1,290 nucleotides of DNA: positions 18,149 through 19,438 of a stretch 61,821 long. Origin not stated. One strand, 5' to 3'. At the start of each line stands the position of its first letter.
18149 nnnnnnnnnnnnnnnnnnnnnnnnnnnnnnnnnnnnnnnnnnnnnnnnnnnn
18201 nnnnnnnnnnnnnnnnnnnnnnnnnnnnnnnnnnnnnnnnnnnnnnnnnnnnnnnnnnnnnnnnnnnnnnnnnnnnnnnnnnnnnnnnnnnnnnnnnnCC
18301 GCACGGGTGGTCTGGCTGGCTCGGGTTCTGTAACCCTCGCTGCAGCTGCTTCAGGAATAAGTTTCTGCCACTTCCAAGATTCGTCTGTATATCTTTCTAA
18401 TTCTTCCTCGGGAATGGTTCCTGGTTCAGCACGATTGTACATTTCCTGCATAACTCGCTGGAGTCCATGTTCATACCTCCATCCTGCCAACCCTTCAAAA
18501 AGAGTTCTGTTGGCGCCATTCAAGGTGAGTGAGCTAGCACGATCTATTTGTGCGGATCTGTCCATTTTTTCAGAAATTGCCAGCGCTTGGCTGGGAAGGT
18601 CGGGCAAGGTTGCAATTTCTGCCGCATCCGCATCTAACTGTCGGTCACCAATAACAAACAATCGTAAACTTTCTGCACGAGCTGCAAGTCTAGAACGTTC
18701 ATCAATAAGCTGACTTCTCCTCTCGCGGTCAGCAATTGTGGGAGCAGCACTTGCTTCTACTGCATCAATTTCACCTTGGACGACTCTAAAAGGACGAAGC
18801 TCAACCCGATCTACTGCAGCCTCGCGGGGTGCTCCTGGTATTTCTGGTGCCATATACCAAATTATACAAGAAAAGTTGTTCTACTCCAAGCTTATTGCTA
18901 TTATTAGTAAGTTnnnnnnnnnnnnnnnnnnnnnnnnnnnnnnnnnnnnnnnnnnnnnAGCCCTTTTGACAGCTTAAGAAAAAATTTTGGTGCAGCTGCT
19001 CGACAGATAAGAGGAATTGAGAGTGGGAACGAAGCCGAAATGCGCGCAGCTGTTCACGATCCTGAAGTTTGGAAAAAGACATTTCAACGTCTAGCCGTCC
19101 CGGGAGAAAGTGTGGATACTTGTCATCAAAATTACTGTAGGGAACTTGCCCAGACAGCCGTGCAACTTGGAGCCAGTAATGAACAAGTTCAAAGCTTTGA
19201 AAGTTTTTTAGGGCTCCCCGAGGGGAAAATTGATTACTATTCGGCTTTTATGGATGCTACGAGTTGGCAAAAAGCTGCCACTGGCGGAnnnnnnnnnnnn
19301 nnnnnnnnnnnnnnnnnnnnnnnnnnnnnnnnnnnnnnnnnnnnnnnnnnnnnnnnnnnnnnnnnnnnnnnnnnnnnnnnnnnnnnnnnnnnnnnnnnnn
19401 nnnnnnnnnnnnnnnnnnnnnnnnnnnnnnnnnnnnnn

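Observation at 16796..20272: Divergent pair of large orphan proteins inside the T4SS core: candidate effectors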

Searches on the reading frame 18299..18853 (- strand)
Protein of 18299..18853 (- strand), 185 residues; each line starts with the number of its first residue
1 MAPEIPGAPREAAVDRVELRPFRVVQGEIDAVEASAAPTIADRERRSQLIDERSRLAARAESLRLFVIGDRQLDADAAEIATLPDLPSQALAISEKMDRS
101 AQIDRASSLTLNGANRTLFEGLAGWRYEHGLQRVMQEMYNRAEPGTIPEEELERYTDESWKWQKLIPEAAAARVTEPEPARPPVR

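Call 104: search_solved_structures(query=A11, max_evalue=10)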
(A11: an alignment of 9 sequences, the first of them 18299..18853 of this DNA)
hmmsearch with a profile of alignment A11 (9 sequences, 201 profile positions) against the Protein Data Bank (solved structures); distinct sequences matched with E-value up to 10: 3.
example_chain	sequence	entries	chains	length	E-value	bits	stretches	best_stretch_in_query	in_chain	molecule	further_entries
5tvb_A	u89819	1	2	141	1.4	11.9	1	24-104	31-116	Nucleoprotein TPR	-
5to5_A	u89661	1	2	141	1.6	11.8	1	24-104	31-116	Nucleoprotein TPR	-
5to7_A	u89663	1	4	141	1.9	11.5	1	24-104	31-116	Nucleoprotein TPR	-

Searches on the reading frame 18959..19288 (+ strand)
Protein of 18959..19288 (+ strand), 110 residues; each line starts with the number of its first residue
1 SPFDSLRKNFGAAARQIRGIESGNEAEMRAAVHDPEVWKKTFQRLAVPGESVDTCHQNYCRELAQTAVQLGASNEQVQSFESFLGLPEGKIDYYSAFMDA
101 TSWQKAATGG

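Call 105: search_solved_structures(query=A12, max_evalue=10)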
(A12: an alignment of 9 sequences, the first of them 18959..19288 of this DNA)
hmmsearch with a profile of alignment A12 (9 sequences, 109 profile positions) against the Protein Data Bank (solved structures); distinct sequences matched with E-value up to 10: 9.
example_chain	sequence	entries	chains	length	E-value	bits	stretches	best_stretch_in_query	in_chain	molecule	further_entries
8eov_A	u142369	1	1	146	0.01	18.9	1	7-39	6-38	C2HR1_4r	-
7wji_A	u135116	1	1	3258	0.45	13.6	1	30-93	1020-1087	Protein unc-80 homolog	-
7sx3_E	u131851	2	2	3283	0.46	13.6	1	30-93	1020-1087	Protein unc-80 homolog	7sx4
5fzr_A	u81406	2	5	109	0.6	13.2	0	64-100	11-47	DESIGNED TPR PROTEIN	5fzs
7pjd_A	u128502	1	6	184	0.9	12.7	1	32-90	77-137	Juvenile hormone diol kinase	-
5fzq_A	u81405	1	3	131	1.1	12.4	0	64-100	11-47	DESIGNED TPR PROTEIN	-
7w7g_B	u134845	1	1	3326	1.2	12.3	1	33-101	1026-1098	Protein unc-80 homolog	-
7vcf_B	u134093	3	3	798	1.2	12.2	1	22-100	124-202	Toc75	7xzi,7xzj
4cbx_A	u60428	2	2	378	2.1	11.5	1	49-94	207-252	ACTIN-2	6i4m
